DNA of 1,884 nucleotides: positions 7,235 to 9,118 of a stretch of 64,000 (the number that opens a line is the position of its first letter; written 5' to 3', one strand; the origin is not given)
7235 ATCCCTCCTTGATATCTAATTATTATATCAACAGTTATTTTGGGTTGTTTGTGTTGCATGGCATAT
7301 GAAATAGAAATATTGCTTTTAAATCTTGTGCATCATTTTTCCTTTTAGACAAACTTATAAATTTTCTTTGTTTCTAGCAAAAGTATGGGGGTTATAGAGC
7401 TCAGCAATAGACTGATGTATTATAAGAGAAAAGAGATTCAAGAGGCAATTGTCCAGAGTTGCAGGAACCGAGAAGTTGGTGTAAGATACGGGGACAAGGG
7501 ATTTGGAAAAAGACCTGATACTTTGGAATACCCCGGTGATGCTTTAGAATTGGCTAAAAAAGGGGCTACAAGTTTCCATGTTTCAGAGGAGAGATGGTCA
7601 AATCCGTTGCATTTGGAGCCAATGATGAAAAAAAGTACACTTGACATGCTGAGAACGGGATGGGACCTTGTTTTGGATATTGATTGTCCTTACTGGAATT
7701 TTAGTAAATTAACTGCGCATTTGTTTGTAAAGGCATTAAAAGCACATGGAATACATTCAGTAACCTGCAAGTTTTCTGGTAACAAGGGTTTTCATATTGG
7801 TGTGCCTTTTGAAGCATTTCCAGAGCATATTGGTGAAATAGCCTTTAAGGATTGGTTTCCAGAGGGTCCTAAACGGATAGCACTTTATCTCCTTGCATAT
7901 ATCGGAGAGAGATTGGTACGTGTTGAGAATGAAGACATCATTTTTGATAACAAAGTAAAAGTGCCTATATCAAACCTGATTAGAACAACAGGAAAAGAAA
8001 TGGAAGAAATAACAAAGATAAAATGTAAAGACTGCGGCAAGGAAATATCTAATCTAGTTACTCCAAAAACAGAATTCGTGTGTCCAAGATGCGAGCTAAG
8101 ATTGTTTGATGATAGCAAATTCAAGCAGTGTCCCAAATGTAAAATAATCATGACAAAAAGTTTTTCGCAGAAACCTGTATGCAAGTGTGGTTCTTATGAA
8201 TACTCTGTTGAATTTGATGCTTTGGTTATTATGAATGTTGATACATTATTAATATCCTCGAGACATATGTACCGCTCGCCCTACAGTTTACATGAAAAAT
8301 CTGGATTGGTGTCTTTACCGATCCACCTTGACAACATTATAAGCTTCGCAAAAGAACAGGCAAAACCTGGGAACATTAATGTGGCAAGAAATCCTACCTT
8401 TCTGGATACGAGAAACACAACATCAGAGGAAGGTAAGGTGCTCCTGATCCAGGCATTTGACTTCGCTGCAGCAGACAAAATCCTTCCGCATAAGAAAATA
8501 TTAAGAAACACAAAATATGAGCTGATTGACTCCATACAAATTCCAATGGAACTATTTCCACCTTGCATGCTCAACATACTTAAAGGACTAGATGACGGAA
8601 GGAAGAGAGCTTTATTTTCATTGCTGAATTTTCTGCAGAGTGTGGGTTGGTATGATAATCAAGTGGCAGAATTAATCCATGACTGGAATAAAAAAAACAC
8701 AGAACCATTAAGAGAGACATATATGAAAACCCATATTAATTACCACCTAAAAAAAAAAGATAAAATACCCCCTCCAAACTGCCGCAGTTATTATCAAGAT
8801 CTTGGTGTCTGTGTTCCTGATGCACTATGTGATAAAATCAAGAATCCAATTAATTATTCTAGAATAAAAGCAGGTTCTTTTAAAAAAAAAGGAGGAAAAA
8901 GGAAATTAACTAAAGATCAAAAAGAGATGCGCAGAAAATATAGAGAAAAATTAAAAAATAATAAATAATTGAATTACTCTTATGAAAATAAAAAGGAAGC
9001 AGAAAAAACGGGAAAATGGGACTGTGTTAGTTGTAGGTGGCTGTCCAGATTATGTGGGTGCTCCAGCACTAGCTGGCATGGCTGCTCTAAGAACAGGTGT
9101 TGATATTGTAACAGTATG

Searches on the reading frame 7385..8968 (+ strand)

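Call 84: search_protein_families(library=pfam, proteins=[window:7385-8968:+], max_evalue=0.00001)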
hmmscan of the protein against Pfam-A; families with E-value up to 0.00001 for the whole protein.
window:7385-8968:+ (527 aa): 2 families
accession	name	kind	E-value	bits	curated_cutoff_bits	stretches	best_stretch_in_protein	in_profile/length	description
PF04104.19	DNA_primase_lrg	-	3.9e-07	30.1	22.4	1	384-482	101-214/266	Eukaryotic and archaeal DNA primase, large subunit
PF01896.25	DNA_primase_S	-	7e-06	26.9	26.8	0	104-313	21-161/163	DNA primase small subunit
